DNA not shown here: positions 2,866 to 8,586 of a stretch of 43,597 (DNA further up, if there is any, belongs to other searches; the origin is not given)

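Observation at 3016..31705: Non-canonical PUFA-synthase-like / type I PKS (+NRPS remnant) secondary-lipid gene cluster with built-in PPTase and dedicated efflux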

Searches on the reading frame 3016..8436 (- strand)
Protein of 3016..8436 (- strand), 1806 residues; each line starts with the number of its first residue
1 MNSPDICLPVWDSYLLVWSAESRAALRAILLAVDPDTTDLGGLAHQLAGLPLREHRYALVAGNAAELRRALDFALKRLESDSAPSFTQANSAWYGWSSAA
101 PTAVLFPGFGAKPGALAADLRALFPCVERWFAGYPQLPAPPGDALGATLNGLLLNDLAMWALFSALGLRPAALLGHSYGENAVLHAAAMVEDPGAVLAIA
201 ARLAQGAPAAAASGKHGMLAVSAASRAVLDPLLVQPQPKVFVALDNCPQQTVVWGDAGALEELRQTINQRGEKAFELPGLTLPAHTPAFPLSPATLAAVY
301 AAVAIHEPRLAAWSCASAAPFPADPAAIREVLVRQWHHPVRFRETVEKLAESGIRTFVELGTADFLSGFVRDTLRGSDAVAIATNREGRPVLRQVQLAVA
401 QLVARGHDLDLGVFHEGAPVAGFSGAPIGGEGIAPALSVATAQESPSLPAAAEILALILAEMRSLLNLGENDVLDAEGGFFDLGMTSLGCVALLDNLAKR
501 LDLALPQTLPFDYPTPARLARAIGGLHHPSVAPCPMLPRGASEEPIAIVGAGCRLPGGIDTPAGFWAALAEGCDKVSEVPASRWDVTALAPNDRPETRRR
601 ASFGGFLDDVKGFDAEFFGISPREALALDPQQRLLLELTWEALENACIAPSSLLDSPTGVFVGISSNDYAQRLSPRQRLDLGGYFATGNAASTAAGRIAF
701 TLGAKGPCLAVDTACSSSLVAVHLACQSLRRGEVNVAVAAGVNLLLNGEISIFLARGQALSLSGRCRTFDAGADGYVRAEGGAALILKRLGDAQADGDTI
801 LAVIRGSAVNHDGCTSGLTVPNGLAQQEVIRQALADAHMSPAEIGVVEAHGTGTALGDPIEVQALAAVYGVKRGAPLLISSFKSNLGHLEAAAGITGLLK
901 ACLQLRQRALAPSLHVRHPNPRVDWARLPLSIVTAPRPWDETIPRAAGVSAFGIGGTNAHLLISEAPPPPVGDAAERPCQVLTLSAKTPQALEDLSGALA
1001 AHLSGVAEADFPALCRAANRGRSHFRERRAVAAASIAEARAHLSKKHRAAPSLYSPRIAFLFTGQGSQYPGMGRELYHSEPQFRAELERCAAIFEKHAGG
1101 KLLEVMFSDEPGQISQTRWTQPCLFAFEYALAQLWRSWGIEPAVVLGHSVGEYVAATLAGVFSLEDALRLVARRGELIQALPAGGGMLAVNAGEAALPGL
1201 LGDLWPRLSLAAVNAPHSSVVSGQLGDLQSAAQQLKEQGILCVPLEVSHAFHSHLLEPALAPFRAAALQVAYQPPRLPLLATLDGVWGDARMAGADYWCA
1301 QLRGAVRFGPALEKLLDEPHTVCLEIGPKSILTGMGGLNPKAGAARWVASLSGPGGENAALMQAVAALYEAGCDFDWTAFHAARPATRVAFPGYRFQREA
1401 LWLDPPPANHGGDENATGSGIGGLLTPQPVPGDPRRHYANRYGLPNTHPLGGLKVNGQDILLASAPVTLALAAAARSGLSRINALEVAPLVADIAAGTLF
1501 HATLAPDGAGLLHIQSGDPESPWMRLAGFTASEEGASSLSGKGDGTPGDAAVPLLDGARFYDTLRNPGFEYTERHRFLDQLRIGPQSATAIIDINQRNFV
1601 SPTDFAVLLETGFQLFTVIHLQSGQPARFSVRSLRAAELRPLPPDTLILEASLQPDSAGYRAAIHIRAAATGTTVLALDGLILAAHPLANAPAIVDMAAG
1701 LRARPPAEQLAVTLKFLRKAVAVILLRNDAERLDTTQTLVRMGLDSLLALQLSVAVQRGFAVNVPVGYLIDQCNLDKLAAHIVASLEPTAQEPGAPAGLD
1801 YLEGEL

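Call 4: search_protein_families(library=pfam, proteins=[window:3016-8436:-], max_evalue=0.001)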
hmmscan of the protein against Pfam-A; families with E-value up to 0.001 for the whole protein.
window:3016-8436:- (1806 aa): 9 families
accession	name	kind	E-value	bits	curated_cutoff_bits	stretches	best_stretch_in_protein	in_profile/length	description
PF00109.32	ketoacyl-synt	-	1.5e-84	284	20.8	1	544-793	2-252/252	Beta-ketoacyl synthase, N-terminal domain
PF00698.26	Acyl_transf_1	-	2e-79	267.8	32.7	2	1060-1333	2-272/319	Acyl transferase domain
PF02801.28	Ketoacyl-synt_C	-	4.8e-41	139.9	20.8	1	801-916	1-118/119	Beta-ketoacyl synthase, C-terminal domain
PF00550.31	PP-binding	-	6.9e-18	65.1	20.8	2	458-523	3-67/67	Phosphopantetheine attachment site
PF16197.11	KAsynt_C_assoc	-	2.6e-15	57.2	33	1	919-1006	1-87/111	Ketoacyl-synthetase C-terminal extension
PF22621.2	CurL-like_PKS_C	-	2.7e-14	53.3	27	1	980-1043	1-64/64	CurL-like, PKS C-terminal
PF22336.2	RhiE-like_linker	-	1.7e-06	28.4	27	1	984-1045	2-62/67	RhiE-like, KS-MAT linker domain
PF00108.29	Thiolase_N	-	3.3e-06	27.1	26.4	1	691-743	59-113/260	Thiolase, N-terminal domain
PF14765.12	PS-DH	-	0.00081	19.4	23.7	0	1555-1681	17-154/166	Polyketide synthase dehydratase N-terminal domain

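Call 7: search_protein_families(library=ncbifam, proteins=[window:3016-8436:-], max_evalue=0.001)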
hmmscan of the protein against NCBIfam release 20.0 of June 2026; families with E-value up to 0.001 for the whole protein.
window:3016-8436:- (1806 aa): 25 families
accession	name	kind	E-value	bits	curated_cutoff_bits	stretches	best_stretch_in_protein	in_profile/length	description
NF045894.1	PKS_plus_SDR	equivalog_domain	0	1205.4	1740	4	544-1413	1-887/1515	type I polyketide synthase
NF040607.1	mycolic_Pks13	equivalog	5.2e-212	707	2100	3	477-975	28-535/1680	polyketide synthase Pks13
NF041183.1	Pks2_ls1_myc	equivalog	4.7e-187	624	2400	2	545-1473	3-948/2086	sulfolipid-1 biosynthesis phthioceranic/hydroxyphthioceranic acid synthase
TIGR02813.1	omega_3_PfaA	subfamily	3.1e-106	355.9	1010.1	2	692-1334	183-874/2582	polyketide-type polyunsaturated fatty acid synthase PfaA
TIGR00128.1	fabD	equivalog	3.2e-72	243.4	260.9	2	1057-1335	2-282/290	ACP S-malonyltransferase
TIGR03131.1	malonate_mdcH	equivalog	2.7e-65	220.7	297.9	2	1058-1337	1-273/297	malonate decarboxylase subunit epsilon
NF037940.1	PKS_MbtD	equivalog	1e-61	209.2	1150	3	983-1407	9-442/978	mycobactin polyketide synthase MbtD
NF037941.1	PKS_NbtC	equivalog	1.5e-52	178.8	1150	3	1047-1314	86-358/1027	nocobactin polyketide synthase NbtC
TIGR03150.1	fabF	equivalog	1.8e-43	148.8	493.75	1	609-963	50-406/407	beta-ketoacyl-ACP synthase II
NF053555.1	prodigi_MBC_PigJ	equivalog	4.6e-40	137.6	900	1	688-965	486-758/759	prodigiosin MBC biosynthesis protein PigJ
NF005589.0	PRK07314.1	subfamily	4.6e-38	131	387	1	620-964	63-410/413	beta-ketoacyl-ACP synthase II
NF004970.0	PRK06333.1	subfamily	9.1e-38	130.2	525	1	688-964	146-420/424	beta-ketoacyl-ACP synthase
NF005076.0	PRK06501.1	equivalog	5.7e-36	124.3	629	1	692-967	152-424/425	beta-ketoacyl-ACP synthase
NF005490.0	PRK07103.1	equivalog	1.1e-32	113.6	445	1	683-963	137-410/414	polyketide beta-ketoacyl:acyl carrier protein synthase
NF058662.1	cispenta_AmcF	equivalog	1.1e-32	113.5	325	1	692-963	106-367/369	cispentacin biosynthesis acyltransferase subunit AmcF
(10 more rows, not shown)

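Call 18: find_homologous_proteins(query=window:3016-8436:-)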
Query window:3016-8436:- (1806 aa): 936 proteins with E <= 0.001 among 8000 candidates; the best 120 are listed.
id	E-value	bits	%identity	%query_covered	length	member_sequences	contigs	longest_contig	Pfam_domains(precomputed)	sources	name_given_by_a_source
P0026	0.0e+0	4023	100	100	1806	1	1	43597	PF22336.3,PF00109.33,PF22621.3,PF00550.32,PF00108.30,PF02801.29,PF16197.12,PF00698.27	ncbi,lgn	-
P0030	0.0e+0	3561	90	100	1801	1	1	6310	PF22336.3,PF00109.33,PF22621.3,PF00550.32,PF00108.30,PF02801.29,PF16197.12,PF00698.27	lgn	-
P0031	0.0e+0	2507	67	100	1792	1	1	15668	PF22336.3,PF00109.33,PF22621.3,PF00550.32,PF14765.13,PF02801.29,PF16197.12,PF00698.27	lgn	-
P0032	0.0e+0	1408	44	52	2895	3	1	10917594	PF08659.17,PF22336.3,PF00109.33,PF16363.12,PF22621.3,PF00550.32,PF00108.30,PF16197.12,PF01370.28,PF22953.4,PF00698.27,PF02719.22,PF18369.7,PF00106.32,PF02801.29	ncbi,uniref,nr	ncbi:type I polyketide synthase [Streptomyces antimycoticus]|uniref:type I polyketide synthase n=2 T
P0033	0.0e+0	1404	43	53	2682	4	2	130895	PF08659.17,PF22336.3,PF00109.33,PF22621.3,PF00550.32,PF00108.30,PF16197.12,PF01370.28,PF22953.4,PF00698.27,PF18369.7,PF00106.32,PF02801.29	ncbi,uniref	ncbi:type I polyketide synthase, partial [Streptomyces sp. NPDC044780]|uniref:type I polyketide synt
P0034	0.0e+0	1387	43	54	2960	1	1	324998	PF08659.17,PF22336.3,PF00109.33,PF21089.4,PF22621.3,PF00550.32,PF00108.30,PF16197.12,PF01370.28,PF22953.4,PF00698.27,PF14765.13,PF08990.17,PF00106.32,PF02801.29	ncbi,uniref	ncbi:type I polyketide synthase, partial [Nonomuraea sp. NPDC050404]|uniref:type I polyketide syntha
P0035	0.0e+0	1386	44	52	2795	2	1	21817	PF08659.17,PF22336.3,PF00109.33,PF22621.3,PF00550.32,PF00108.30,PF16197.12,PF01370.28,PF22953.4,PF00698.27,PF18369.7,PF00106.32,PF02801.29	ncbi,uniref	ncbi:type I polyketide synthase, partial [Streptomyces javensis]|uniref:type I polyketide synthase n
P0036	0.0e+0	1376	43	54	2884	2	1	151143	PF08659.17,PF22336.3,PF00109.33,PF16363.12,PF22621.3,PF00550.32,PF00108.30,PF16197.12,PF01370.28,PF22953.4,PF00698.27,PF18369.7,PF00106.32,PF02801.29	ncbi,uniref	ncbi:type I polyketide synthase, partial [Streptomyces asiaticus]|uniref:type I polyketide synthase 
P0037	0.0e+0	1370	41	62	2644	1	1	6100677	PF08659.17,PF22336.3,PF00109.33,PF21089.4,PF22621.3,PF00550.32,PF00108.30,PF16197.12,PF01370.28,PF22953.4,PF00698.27,PF14765.13,PF18369.7,PF02801.29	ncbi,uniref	ncbi:type I polyketide synthase [Kibdelosporangium aridum]|uniref:type I polyketide synthase n=1 Tax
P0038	0.0e+0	1357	43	53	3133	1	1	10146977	PF08659.17,PF22336.3,PF00109.33,PF16363.12,PF22621.3,PF00550.32,PF05368.20,PF00108.30,PF23441.1,PF16197.12,PF01370.28,PF22953.4,PF00698.27,PF04321.24,PF02719.22,PF18369.7,PF00106.32,PF02801.29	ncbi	ncbi:type I polyketide synthase [Streptomyces rapamycinicus]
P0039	0.0e+0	1352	38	69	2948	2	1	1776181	PF08659.17,PF22336.3,PF00109.33,PF22621.3,PF00550.32,PF13561.13,PF00108.30,PF16197.12,PF01370.28,PF22953.4,PF00698.27,PF00106.32,PF02801.29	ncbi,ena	-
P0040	0.0e+0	1297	44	53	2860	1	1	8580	PF08659.17,PF22336.3,PF13489.13,PF00109.33,PF22621.3,PF00550.32,PF00108.30,PF08241.19,PF16197.12,PF00698.27,PF13649.13,PF00106.32,PF02801.29,PF08242.19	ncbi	ncbi:MAG: SDR family NAD(P)-dependent oxidoreductase, partial [Pseudomonadota bacterium]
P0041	0.0e+0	1295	48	49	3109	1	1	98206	PF08659.17,PF22336.3,PF00109.33,PF21089.4,PF22621.3,PF00550.32,PF13561.13,PF00108.30,PF16197.12,PF01370.28,PF00698.27,PF14765.13,PF00106.32,PF02801.29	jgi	jgi:acyl transferase domain-containing protein/acyl carrier protein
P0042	0.0e+0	1292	40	99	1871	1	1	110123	PF22336.3,PF00109.33,PF21089.4,PF22621.3,PF00550.32,PF14765.13,PF02801.29,PF16197.12,PF00698.27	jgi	jgi:acyl transferase domain-containing protein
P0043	0.0e+0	1286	43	98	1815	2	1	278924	PF22336.3,PF00109.33,PF21089.4,PF22621.3,PF00550.32,PF00108.30,PF02801.29,PF16197.12,PF00698.27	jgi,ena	jgi:acyl transferase domain-containing protein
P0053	0.0e+0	1215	43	99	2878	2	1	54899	PF22336.3,PF00109.33,PF22621.3,PF00550.32,PF00108.30,PF00501.35,PF13193.13,PF16197.12,PF00698.27,PF00668.26,PF14765.13,PF00975.27,PF02801.29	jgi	-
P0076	0.0e+0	1125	45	75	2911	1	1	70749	PF00109.33,PF22621.3,PF00550.32,PF00501.35,PF13193.13,PF23297.2,PF16197.12,PF00698.27,PF00668.26,PF12697.14,PF00975.27,PF02801.29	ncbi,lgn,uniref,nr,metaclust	ncbi:type I polyketide synthase [Ottowia thiooxydans]|uniref:type I polyketide synthase n=1 Tax=Otto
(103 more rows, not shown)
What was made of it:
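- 3016..8436 (-): Type I PKS, 1806 aa. Domains: loading AT (PfaB-like, GHSYGEN; 7237-8154), ACP_L (6868-7065), KS (5689-6807), malonyl AT (HAFH; 4438-5259), DH-like (3367-3879), ACP (3082-3294), and a C-terminal docking tail ............ Relatives: P0030 (90%), P0031 (67%), Ottowia P0076 (45%) (call 18).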

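Call 19: find_encoding_contigs(protein=P0031, flank=10000, max_places=3)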
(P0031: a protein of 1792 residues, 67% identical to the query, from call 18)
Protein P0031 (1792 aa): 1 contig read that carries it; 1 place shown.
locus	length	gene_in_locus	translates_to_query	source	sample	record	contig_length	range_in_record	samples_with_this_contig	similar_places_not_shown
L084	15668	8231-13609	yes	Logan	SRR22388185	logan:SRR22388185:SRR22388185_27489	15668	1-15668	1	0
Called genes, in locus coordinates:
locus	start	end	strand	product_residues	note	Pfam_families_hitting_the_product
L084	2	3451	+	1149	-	?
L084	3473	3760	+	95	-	-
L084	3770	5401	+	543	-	PF00005:ABC_tran, PF02463:SMC_N (faint)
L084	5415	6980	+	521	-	PF01145:Band_7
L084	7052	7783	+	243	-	PF05128:DUF697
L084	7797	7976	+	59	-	-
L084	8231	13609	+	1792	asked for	PF00698:Acyl_transf_1, PF00550:PP-binding, PF00109:ketoacyl-synt, PF02801:Ketoacyl-synt_C, PF16197:KAsynt_C_assoc, PF22621:CurL-like_PKS_C, PF00698:Acyl_transf_1, PF14765:PS-DH, +2 more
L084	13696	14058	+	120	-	PF20126:TumE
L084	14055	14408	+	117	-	PF12840:HTH_20 (weak), PF25212:HVO_A0114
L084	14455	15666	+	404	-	?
